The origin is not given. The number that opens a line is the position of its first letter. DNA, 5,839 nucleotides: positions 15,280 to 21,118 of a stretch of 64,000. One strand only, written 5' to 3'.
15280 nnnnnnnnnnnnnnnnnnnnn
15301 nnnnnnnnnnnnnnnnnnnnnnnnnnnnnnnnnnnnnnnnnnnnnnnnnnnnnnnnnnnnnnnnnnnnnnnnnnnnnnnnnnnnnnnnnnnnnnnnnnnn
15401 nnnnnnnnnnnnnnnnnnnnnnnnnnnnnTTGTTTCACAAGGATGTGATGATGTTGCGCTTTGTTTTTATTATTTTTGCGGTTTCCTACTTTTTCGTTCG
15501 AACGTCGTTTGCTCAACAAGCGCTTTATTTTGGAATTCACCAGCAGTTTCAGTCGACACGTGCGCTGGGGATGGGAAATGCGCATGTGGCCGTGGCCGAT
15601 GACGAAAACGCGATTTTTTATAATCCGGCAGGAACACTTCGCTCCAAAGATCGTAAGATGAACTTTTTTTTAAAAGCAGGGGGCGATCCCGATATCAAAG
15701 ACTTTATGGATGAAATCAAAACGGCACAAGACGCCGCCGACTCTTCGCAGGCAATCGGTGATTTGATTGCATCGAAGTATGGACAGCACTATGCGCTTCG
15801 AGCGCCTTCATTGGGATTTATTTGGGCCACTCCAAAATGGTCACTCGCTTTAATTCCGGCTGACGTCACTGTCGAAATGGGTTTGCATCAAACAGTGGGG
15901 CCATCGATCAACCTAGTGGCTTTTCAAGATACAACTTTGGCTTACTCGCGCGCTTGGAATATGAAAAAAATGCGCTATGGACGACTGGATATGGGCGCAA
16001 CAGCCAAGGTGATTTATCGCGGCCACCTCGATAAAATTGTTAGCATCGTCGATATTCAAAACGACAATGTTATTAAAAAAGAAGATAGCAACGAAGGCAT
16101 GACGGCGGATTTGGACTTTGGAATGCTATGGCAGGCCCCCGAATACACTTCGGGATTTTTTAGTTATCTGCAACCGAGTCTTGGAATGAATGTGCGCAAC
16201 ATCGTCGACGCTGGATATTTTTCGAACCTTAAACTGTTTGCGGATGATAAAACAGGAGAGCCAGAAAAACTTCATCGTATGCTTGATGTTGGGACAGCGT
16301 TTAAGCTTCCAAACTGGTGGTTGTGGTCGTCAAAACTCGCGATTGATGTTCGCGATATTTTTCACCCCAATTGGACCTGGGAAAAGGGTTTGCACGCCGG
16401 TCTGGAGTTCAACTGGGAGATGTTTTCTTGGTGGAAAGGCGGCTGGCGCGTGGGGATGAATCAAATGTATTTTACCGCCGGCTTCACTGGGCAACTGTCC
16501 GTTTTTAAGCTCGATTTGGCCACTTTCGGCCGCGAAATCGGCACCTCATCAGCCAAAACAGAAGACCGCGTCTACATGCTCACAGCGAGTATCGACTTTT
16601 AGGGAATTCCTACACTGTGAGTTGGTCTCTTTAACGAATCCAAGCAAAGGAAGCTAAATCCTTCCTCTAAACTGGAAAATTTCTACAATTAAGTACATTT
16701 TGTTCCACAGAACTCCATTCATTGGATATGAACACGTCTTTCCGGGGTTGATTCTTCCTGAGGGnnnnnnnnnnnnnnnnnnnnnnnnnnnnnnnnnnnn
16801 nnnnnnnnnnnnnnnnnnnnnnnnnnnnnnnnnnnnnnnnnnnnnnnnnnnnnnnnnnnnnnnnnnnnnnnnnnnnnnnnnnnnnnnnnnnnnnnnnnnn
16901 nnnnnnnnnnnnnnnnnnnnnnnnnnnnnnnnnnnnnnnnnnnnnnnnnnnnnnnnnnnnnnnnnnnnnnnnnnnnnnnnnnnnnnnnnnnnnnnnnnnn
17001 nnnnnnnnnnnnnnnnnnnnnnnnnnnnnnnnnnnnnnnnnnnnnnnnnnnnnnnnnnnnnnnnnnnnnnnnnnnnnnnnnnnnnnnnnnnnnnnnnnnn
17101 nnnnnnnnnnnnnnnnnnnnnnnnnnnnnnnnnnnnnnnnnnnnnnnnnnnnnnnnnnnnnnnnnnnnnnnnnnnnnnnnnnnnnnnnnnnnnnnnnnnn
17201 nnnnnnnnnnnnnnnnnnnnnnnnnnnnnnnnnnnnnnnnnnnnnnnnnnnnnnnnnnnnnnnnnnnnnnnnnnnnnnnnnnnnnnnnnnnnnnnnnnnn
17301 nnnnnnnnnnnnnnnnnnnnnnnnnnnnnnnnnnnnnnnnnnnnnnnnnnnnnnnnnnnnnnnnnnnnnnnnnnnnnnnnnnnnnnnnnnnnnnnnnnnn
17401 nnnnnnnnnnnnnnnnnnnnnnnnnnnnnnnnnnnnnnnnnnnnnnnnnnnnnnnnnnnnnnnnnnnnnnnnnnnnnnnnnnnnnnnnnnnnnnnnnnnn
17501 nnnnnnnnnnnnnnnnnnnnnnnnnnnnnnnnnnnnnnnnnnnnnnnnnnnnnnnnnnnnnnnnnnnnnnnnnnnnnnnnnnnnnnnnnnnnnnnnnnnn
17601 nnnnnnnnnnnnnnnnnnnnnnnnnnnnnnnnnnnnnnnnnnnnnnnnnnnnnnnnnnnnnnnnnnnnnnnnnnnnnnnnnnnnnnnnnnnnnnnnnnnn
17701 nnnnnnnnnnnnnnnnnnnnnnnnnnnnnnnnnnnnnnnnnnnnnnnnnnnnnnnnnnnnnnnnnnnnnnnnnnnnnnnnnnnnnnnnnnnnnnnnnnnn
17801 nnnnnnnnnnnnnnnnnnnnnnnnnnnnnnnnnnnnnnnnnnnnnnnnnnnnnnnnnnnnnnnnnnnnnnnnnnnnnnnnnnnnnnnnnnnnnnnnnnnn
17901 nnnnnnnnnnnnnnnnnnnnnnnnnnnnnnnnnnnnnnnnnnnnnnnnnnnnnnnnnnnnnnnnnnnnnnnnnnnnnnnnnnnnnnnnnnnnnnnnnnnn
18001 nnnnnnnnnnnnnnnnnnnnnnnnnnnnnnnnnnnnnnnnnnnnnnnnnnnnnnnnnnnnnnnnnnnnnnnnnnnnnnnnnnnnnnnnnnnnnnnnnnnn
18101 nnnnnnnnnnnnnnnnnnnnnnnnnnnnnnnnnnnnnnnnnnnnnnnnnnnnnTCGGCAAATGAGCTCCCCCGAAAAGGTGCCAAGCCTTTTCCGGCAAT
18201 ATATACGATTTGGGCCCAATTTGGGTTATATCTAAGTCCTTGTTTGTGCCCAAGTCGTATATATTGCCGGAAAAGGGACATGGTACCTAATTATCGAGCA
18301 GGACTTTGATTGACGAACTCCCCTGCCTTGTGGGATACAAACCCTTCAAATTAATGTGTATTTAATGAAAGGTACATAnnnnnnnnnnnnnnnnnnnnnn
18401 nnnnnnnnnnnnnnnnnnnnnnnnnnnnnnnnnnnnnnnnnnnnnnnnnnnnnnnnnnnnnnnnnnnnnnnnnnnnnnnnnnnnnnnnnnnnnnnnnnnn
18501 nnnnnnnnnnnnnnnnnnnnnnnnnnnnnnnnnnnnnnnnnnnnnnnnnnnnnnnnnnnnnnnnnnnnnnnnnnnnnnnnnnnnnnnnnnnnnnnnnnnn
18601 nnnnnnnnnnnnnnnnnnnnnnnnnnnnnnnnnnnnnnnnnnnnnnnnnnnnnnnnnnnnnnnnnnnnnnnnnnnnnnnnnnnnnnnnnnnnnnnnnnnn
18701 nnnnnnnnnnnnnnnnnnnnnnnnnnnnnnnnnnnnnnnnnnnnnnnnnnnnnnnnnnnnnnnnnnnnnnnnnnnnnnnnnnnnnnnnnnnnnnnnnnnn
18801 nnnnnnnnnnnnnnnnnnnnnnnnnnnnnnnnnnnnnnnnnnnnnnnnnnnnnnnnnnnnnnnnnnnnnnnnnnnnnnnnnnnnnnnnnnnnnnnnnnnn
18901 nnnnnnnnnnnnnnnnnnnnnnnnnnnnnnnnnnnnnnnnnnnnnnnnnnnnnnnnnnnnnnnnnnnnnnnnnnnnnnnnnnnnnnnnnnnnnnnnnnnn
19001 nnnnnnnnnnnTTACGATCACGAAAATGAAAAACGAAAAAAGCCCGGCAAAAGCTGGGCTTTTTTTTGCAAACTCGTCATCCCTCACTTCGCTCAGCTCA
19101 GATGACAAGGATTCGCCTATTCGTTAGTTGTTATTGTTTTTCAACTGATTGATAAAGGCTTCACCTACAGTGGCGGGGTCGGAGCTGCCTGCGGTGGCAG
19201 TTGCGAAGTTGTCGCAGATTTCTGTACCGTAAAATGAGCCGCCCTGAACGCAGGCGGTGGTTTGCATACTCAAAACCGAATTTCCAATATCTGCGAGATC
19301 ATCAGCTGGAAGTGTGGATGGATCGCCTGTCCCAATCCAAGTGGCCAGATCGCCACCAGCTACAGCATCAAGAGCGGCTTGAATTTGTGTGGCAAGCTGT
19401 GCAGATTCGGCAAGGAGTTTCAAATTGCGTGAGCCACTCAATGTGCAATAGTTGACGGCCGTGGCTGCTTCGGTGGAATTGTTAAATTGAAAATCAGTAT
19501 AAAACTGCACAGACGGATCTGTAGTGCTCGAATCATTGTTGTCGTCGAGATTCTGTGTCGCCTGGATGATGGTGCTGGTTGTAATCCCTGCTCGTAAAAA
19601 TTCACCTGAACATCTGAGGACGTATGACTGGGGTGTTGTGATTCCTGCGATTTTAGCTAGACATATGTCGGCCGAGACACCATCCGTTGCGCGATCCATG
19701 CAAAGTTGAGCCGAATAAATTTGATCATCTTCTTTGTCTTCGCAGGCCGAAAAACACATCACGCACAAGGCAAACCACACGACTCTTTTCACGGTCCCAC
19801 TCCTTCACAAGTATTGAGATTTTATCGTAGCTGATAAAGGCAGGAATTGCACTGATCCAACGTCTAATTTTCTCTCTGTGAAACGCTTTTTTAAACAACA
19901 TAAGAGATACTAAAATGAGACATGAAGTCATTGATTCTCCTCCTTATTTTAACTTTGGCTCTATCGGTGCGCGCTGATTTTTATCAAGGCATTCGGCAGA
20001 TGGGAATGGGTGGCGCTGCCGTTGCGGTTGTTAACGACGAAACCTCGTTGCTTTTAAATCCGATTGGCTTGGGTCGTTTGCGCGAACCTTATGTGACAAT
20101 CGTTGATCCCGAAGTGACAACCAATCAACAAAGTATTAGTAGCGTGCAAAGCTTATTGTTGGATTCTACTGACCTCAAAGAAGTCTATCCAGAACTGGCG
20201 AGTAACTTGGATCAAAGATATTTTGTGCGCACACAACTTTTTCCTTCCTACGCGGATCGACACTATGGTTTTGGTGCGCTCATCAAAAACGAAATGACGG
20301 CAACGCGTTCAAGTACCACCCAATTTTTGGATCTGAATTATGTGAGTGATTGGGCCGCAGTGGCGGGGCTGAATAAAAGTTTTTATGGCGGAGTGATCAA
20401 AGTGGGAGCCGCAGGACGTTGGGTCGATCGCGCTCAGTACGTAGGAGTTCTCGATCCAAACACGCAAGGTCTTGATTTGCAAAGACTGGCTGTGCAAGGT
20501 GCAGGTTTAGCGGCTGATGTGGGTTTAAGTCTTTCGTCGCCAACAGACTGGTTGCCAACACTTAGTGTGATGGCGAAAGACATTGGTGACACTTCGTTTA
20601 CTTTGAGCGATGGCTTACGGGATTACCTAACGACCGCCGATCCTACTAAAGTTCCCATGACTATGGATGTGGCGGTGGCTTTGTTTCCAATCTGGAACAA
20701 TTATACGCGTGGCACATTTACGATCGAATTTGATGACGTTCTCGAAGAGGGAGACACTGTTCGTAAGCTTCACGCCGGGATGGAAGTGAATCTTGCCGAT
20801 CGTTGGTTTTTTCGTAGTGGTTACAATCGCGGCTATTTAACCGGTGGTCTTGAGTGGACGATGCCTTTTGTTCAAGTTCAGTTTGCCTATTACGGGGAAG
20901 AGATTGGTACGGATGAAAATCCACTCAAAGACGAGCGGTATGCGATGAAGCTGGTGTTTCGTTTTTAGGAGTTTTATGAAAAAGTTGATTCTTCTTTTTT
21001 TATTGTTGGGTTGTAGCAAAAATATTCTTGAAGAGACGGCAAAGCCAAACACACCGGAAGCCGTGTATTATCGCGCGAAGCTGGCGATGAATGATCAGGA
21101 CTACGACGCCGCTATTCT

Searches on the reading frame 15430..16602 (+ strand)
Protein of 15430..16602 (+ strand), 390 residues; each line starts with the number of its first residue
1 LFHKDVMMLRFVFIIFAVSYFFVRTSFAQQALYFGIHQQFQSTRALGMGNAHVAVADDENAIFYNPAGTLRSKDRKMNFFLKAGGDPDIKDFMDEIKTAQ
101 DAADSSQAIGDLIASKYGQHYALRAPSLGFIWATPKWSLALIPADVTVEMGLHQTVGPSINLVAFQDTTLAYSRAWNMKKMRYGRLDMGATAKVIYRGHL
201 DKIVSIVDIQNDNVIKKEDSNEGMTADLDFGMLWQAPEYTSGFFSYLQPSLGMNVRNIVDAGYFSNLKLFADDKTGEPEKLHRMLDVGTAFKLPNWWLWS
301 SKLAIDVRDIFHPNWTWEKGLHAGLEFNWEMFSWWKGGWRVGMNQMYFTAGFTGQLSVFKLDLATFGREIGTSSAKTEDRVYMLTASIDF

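Call 13: search_protein_families(library=pfam, proteins=[window:15430-16602:+])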
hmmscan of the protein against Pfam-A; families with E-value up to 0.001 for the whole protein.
window:15430-16602:+ (390 aa): 1 family
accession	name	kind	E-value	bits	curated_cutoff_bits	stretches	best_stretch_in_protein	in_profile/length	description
PF13729.12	TraF_2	-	2.8e-07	30.5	25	1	159-243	130-213/264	F plasmid transfer operon, TraF, protein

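Call 76: find_homologous_proteins(query=window:15457-16602:+, max_evalue=1e-80)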
Query window:15457-16602:+ (381 aa): 118 proteins with E <= 1e-80 among 2101 candidates.
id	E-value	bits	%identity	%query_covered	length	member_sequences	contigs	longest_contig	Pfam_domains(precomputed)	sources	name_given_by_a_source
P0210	3.0e-260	880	100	100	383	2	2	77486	PF13729.13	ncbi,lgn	-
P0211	1.8e-228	776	85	100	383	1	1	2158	PF13729.13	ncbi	-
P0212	2.5e-214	729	80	100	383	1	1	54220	-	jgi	jgi:hypothetical protein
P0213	3.4e-213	726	80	100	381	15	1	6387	PF13729.13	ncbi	-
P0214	2.3e-211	720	79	100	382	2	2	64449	-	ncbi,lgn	-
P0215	6.4e-211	718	80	100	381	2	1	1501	PF13729.13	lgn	-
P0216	6.3e-209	711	79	100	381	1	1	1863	-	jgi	jgi:hypothetical protein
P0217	3.3e-208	709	79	100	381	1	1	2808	-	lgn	-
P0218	7.8e-174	596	66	100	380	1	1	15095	-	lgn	-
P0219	4.9e-173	593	65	100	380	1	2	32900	-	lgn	-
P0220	4.9e-173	593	65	100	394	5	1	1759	PF13729.13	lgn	-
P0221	3.3e-171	587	66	100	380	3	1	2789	-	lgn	-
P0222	3.3e-170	584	64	100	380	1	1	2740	-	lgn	-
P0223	1.2e-168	579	62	100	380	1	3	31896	-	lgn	-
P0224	2.7e-167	574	62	100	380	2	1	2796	-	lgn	-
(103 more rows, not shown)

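Call 77: find_encoding_contigs(protein=P0211, flank=10000, max_places=5)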
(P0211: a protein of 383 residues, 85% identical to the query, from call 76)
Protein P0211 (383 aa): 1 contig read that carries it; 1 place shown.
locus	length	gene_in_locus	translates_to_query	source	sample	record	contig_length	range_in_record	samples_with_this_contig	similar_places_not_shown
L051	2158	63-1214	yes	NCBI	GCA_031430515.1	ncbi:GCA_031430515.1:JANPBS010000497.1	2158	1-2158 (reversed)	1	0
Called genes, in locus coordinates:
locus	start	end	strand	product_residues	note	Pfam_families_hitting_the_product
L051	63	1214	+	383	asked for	PF13729:TraF_2 (faint)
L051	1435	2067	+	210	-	PF00163:Ribosomal_S4, PF01479:S4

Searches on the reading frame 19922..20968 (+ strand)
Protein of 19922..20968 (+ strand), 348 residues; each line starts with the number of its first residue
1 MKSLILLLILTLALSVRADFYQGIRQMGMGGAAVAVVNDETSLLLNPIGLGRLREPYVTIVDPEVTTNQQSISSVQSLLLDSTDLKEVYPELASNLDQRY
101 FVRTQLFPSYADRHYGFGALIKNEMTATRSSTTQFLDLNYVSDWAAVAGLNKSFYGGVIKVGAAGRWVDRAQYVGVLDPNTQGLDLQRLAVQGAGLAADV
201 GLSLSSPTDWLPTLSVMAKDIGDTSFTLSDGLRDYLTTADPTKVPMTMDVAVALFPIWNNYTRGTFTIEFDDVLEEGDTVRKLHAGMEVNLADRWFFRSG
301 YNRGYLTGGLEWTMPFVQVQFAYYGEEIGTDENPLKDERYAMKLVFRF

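Call 72: find_homologous_proteins(query=window:19922-20968:+, max_evalue=1e-60)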
Query window:19922-20968:+ (348 aa): 89 proteins with E <= 1e-60 among 8000 candidates.
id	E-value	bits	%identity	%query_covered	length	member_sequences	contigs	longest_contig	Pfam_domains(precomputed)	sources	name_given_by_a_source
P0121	1.8e-229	779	100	100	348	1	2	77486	-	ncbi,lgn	-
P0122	7.7e-202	688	84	100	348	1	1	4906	-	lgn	-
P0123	5.5e-185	632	77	100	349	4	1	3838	-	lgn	-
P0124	1.2e-176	605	75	100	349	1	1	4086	-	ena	-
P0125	1.4e-176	605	76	100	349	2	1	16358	-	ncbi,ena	-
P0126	1.7e-176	604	75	100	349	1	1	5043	-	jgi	jgi:hypothetical protein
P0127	2.1e-176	604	75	100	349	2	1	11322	-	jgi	jgi:hypothetical protein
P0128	1.4e-173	595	75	100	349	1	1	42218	-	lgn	-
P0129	3.9e-171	587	73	99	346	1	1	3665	-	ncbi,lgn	-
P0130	7.4e-170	583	76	93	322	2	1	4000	-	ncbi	-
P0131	7.0e-168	576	70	100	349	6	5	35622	-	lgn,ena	-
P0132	9.4e-167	572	71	95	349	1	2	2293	-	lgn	-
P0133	1.4e-161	555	74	93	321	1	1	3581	-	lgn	-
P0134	9.0e-161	553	71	96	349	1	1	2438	-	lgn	-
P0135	4.1e-151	521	65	100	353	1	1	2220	-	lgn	-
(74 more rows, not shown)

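Call 73: find_encoding_contigs(protein=P0122, flank=10000, max_places=3)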
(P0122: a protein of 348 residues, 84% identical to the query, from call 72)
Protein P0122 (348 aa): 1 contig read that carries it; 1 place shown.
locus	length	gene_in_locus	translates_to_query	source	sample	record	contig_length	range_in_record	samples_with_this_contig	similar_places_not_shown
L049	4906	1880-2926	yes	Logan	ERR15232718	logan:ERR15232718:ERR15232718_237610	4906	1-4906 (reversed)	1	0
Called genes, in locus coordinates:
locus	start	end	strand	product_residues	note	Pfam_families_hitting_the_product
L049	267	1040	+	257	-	PF01209:Ubie_methyltran, PF02353:CMAS (weak), PF13489:Methyltransf_23, PF06325:PrmA (weak), PF08241:Methyltransf_11, PF08242:Methyltransf_12, PF13649:Methyltransf_25, PF13847:Methyltransf_31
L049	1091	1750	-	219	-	-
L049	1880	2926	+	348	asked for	-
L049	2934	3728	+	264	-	-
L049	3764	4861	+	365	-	-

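Call 74: find_encoding_contigs(protein=P0128, flank=10000, max_places=3)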
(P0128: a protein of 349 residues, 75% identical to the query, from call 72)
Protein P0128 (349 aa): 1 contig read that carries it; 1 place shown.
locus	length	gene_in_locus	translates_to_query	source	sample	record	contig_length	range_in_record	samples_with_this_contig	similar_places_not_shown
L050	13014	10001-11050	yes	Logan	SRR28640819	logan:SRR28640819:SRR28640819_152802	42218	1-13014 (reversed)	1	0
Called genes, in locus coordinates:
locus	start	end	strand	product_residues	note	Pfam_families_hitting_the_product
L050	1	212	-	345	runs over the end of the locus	PF02720:DUF222, PF01844:HNH (weak)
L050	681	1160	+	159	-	-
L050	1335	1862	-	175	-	PF07883:Cupin_2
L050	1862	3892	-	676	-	PF01432:Peptidase_M3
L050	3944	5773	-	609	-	PF00069:Pkinase, PF07714:PK_Tyr_Ser-Thr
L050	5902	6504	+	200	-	PF01121:CoaE, PF13238:AAA_18 (faint)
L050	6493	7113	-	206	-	-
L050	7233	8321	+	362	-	PF13729:TraF_2 (faint)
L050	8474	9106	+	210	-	PF00163:Ribosomal_S4, PF01479:S4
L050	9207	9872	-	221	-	-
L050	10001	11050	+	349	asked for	-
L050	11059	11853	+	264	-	-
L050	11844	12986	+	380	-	-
